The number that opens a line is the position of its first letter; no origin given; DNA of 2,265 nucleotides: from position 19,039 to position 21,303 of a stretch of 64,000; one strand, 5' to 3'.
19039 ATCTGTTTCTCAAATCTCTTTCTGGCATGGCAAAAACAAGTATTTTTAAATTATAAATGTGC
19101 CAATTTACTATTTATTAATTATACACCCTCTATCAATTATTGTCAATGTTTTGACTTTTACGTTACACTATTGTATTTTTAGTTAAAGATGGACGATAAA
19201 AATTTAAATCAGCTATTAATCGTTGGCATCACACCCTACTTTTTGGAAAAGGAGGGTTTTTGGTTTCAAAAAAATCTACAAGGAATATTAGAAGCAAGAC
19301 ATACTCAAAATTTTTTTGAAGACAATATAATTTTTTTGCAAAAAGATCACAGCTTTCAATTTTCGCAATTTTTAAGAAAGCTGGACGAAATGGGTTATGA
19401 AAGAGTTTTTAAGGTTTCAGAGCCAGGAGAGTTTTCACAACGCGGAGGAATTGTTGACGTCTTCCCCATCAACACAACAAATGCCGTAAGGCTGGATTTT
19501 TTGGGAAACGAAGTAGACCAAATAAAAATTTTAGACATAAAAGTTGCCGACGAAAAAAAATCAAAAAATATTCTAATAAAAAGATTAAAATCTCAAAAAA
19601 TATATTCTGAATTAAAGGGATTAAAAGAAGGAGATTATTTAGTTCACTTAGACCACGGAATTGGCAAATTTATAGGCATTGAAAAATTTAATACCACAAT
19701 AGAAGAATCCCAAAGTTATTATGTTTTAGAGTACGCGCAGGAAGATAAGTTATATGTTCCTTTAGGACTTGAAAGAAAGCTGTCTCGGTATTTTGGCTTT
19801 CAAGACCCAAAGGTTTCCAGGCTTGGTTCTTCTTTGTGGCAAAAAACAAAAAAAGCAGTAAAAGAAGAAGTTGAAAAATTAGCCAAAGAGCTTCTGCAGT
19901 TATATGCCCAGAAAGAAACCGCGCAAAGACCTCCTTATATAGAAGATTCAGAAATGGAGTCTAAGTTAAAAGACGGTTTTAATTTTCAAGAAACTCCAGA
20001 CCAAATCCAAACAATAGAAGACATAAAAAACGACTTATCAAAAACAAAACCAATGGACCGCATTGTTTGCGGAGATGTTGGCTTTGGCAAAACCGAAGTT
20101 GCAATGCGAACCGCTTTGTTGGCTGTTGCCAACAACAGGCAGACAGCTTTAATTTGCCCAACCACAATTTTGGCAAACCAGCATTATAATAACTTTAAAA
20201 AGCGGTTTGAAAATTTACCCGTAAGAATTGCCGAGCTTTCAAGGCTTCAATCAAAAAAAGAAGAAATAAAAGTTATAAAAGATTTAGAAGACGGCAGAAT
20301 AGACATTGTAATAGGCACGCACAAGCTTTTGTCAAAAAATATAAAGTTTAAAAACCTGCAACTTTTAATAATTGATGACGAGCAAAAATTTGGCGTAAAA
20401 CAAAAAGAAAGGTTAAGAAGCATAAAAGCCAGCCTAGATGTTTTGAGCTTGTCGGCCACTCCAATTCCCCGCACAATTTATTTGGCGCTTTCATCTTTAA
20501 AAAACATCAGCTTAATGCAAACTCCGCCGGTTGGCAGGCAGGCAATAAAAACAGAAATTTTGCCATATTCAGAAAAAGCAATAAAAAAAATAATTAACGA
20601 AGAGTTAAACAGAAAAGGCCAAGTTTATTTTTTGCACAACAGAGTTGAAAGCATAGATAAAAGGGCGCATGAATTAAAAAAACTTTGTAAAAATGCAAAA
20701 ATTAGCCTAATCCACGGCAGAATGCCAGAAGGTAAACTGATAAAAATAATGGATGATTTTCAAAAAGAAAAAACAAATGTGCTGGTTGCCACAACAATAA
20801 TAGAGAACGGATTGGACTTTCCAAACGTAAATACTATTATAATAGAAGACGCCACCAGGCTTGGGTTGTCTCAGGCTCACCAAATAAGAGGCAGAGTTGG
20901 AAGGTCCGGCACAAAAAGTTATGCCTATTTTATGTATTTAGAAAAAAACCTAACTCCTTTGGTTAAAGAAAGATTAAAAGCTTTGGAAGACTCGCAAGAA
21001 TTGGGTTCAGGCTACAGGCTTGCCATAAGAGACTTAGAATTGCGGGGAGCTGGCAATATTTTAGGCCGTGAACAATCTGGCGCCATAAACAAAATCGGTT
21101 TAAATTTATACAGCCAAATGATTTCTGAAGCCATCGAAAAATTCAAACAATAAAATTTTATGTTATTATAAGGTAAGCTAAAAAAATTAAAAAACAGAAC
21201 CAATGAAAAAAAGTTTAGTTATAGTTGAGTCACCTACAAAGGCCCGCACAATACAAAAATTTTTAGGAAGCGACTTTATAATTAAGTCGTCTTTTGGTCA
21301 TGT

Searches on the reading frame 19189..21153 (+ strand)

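Call 26: search_protein_families(library=pfam, proteins=[window:19189-21153:+], max_evalue=0.01)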
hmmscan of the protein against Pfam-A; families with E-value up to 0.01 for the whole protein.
window:19189-21153:+ (654 aa): 8 families
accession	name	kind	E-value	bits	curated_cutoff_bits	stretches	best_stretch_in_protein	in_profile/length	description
PF00270.35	DEAD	-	9.3e-29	100.7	26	1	269-429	1-163/167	DEAD/DEAH box helicase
PF00271.37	Helicase_C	-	4e-26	91.9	23.5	1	465-574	6-110/110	Helicase conserved C-terminal domain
PF17757.6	UvrB_inter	-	4.8e-17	62.3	22.9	1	49-119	2-73/91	UvrB interaction domain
PF02559.22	CarD_TRCF_RID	-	6.2e-17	61.9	23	1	145-201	1-56/57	CarD-like/TRCF RID domain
PF04851.21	ResIII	-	2.5e-10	41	22.5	1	268-425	4-162/164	Type III restriction enzyme, res subunit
PF22590.2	Cas3-like_C_2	-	1.7e-05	25.5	27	1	476-573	2-104/106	CRISPR-associated nuclease/helicase Cas3, C-terminal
PF14814.11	UB2H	-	0.00024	21.5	27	1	50-91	1-42/85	Bifunctional transglycosylase second domain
PF16203.11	ERCC3_RAD25_C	-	0.0016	18.2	27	1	494-576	71-154/248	ERCC3/RAD25/XPB C-terminal helicase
